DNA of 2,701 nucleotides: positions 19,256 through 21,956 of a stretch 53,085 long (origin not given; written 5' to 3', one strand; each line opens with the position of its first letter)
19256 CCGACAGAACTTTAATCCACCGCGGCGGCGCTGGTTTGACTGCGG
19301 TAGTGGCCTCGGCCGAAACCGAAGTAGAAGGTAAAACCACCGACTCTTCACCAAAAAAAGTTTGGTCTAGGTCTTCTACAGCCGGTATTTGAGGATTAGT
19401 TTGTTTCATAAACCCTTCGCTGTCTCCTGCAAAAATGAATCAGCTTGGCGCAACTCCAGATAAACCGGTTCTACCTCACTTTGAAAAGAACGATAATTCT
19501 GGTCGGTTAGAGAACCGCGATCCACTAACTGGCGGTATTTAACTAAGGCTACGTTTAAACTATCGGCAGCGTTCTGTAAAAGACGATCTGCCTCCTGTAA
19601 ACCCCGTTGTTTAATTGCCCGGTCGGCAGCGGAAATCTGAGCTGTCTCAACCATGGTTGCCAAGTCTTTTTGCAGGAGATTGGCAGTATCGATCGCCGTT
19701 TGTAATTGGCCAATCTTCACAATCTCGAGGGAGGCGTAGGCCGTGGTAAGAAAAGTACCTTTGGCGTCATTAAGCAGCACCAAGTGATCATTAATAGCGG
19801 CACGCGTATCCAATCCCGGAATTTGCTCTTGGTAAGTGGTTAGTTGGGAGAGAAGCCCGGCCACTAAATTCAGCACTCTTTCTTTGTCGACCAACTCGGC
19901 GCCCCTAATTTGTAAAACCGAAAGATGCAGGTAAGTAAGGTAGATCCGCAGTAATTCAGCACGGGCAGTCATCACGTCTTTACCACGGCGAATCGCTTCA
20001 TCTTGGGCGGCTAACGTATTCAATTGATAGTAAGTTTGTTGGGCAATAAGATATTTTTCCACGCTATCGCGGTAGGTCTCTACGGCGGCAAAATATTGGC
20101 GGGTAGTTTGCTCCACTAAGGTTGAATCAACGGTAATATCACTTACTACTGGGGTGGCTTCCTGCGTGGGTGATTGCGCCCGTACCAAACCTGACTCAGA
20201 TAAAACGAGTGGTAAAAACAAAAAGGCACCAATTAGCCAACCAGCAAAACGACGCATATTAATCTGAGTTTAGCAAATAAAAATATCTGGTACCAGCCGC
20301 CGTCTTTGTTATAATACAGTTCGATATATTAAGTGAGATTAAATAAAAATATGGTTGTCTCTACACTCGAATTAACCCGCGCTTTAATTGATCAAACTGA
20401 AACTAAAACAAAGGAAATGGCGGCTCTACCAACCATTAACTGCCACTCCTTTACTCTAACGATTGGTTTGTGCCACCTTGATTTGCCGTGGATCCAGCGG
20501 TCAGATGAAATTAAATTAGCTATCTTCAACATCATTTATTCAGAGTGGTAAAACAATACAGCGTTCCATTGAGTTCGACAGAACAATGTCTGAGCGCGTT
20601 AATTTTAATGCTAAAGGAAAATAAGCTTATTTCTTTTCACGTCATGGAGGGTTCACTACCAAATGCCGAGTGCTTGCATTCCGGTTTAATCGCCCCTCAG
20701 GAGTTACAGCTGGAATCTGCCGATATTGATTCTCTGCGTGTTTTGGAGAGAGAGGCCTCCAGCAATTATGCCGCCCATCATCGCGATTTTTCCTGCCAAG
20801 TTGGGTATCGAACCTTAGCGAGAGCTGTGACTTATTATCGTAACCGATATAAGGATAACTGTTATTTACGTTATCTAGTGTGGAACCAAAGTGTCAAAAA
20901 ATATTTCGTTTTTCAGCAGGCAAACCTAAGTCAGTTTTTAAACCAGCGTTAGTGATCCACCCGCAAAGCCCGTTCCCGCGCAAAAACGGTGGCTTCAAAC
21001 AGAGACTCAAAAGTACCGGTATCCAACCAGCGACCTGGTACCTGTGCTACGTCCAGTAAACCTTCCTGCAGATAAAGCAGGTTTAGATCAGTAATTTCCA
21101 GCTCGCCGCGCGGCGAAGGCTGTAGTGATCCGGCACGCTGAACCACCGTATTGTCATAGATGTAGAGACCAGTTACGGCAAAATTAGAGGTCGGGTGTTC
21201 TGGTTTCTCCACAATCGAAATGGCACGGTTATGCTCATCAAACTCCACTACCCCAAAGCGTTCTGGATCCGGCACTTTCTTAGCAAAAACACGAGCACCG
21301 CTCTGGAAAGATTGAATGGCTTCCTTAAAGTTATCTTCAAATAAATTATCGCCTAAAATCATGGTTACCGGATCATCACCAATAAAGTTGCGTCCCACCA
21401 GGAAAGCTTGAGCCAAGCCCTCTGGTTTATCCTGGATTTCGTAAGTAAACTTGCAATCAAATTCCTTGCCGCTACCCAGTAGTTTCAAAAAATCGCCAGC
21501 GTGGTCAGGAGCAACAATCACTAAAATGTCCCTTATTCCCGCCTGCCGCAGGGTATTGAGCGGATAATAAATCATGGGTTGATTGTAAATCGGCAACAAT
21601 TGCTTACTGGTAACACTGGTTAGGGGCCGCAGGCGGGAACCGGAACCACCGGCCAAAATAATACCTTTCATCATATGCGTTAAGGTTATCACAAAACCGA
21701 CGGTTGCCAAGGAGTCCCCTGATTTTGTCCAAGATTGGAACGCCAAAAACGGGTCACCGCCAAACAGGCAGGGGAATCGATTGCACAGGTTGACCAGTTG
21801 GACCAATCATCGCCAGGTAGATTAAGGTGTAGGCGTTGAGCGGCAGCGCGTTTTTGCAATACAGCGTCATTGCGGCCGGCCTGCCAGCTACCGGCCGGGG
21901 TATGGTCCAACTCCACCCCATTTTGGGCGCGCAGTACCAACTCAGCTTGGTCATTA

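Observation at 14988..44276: Family of intergenic elements centred on the palindrome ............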

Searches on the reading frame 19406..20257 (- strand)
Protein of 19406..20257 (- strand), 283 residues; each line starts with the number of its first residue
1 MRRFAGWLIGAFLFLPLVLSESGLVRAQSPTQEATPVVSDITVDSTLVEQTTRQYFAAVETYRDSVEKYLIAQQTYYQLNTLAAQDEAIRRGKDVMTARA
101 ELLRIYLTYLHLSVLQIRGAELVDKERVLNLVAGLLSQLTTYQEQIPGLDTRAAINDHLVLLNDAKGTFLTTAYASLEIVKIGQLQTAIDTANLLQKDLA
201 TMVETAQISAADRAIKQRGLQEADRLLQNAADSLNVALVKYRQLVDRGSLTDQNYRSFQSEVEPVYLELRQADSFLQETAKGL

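Call 49: search_protein_families(library=pfam, proteins=[window:19406-20257:-], max_evalue=0.01)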
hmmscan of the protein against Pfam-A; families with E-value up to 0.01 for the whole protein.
window:19406-20257:- (283 aa): 0 families

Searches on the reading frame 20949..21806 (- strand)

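Call 49: search_protein_families(library=pfam, proteins=[window:20949-21806:-], max_evalue=0.01)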
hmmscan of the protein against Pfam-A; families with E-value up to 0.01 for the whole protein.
window:20949-21806:- (285 aa): 2 families
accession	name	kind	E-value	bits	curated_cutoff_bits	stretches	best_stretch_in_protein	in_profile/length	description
PF00483.29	NTP_transferase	-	1.4e-65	221.8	21.2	1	47-277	1-243/245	Nucleotidyl transferase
PF12804.13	NTP_transf_3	-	1.2e-11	45.5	27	1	48-171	1-116/160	MobA-like NTP transferase domain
